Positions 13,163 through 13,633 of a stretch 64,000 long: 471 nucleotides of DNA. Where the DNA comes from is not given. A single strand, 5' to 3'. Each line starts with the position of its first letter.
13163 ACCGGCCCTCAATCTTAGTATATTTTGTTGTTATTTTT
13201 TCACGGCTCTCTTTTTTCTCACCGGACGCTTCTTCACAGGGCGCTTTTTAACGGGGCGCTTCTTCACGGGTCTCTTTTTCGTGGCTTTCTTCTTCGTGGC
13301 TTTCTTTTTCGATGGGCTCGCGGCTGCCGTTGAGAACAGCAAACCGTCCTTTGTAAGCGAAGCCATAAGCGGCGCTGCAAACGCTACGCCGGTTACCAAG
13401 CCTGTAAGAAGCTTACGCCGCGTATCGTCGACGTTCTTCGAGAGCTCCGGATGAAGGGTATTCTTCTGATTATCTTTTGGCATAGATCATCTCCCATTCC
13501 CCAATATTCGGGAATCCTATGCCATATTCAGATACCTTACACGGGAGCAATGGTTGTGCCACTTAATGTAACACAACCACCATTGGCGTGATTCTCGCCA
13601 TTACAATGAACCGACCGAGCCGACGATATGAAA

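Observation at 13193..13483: Tat-signal mini-protein whose mature part is essentially a KKRPV/KKKAT polycation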

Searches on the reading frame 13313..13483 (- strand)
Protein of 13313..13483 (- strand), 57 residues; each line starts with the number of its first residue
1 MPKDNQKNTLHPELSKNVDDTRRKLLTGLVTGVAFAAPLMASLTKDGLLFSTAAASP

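Call 32: search_protein_representatives(alignment_id=A4)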
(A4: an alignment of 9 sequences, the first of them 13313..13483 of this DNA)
Query: 9 sequences, 57 profile positions. Proteins with E-value up to 0.001 (for the whole library): 75; up to 1e-10: 3; up to 1e-30: 1. The best 75 are listed.
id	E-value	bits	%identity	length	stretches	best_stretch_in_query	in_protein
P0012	8.0e-31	121.5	-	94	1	1-57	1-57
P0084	1.0e-18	82.7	-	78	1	2-57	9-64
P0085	2.2e-11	59.3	-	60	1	1-49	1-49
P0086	1.5e-09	53.4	-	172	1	13-56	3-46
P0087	7.4e-09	51.2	-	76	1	16-56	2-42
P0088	1.4e-07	47.1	-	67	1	13-55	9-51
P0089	6.2e-07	45.0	-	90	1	1-56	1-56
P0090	1.1e-06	44.2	-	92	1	12-56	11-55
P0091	1.5e-06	43.8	-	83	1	17-56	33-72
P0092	1.7e-06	43.6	-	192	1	17-57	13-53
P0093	1.8e-06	43.6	-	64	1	21-56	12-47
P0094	1.8e-06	43.5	-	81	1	17-56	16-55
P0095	2.9e-06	42.9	-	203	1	16-57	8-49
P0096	3.0e-06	42.9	-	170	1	13-56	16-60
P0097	4.0e-06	42.4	-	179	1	16-56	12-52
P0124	7.2e-05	38.4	-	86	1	18-56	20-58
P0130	1.7e-04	37.2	-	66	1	1-51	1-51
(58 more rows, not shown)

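Call 35: find_encoding_contigs(protein=P0097, flank=6000, max_places=3)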
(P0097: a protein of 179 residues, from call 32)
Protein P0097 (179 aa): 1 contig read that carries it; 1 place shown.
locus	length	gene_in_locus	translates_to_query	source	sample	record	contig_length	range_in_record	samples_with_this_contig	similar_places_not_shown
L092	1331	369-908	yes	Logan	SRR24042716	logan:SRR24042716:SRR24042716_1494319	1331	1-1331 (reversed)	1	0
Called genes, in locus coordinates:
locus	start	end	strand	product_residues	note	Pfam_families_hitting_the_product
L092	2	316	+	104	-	?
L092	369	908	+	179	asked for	-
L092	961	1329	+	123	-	?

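Call 55: find_encoding_contigs(protein=P0087, flank=6000, max_places=3)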
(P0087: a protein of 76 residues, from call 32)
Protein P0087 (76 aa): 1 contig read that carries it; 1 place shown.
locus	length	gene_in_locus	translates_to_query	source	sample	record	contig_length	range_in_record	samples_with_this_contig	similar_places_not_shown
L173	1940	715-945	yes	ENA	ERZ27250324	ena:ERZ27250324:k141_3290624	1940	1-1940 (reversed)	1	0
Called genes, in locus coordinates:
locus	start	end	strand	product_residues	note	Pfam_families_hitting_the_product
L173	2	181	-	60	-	?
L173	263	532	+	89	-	PF05402:PqqD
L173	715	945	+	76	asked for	-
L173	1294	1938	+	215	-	?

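Call 56: find_encoding_contigs(protein=P0093, flank=6000, max_places=3)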
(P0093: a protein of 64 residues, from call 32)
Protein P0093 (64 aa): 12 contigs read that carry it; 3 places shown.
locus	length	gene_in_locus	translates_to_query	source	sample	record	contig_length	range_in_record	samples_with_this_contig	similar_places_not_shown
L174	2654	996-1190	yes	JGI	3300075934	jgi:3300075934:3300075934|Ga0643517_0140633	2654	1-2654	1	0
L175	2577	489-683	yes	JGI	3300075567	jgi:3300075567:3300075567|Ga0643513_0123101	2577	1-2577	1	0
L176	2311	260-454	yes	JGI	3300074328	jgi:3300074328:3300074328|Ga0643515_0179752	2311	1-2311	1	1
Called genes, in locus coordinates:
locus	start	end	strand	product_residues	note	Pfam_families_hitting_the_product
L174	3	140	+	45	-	?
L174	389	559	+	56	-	-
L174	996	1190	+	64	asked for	-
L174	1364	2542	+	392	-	-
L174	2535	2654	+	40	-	?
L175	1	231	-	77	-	?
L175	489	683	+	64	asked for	-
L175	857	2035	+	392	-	-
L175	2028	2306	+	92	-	PF05402:PqqD (weak)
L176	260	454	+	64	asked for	-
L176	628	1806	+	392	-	-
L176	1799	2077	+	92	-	PF05402:PqqD (weak)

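Call 73: find_encoding_contigs(protein=P0124, flank=5000, max_places=2)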
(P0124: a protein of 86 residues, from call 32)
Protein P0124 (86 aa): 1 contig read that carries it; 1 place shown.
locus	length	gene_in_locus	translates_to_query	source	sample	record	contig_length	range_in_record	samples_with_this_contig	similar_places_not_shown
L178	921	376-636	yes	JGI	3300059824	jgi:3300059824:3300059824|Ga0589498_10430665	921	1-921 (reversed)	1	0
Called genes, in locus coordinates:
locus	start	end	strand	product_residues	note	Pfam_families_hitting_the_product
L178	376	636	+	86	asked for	-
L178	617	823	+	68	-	-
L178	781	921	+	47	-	?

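Call 74: find_encoding_contigs(protein=P0130, flank=5000, max_places=2)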
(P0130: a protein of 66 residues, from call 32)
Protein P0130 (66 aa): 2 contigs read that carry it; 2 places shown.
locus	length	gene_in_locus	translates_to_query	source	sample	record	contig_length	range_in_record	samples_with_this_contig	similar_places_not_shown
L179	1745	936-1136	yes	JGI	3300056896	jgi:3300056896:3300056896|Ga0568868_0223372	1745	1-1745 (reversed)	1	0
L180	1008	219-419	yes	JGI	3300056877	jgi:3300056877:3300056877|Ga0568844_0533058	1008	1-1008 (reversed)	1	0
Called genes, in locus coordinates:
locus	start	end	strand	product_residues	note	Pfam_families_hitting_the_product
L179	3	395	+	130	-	?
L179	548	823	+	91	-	PF05402:PqqD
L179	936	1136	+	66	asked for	-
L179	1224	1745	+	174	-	?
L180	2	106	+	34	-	?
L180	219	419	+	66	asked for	-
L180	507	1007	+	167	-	?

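Call 94: find_encoding_contigs(protein=P0084, flank=5000, max_places=2)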
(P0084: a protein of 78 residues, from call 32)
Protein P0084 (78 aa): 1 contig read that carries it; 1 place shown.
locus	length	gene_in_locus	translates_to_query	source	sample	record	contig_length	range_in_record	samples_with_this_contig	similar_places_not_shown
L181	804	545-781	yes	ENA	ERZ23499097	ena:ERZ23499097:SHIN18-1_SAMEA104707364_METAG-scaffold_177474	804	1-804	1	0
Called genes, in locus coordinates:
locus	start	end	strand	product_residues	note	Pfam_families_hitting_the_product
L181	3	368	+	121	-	?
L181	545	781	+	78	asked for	-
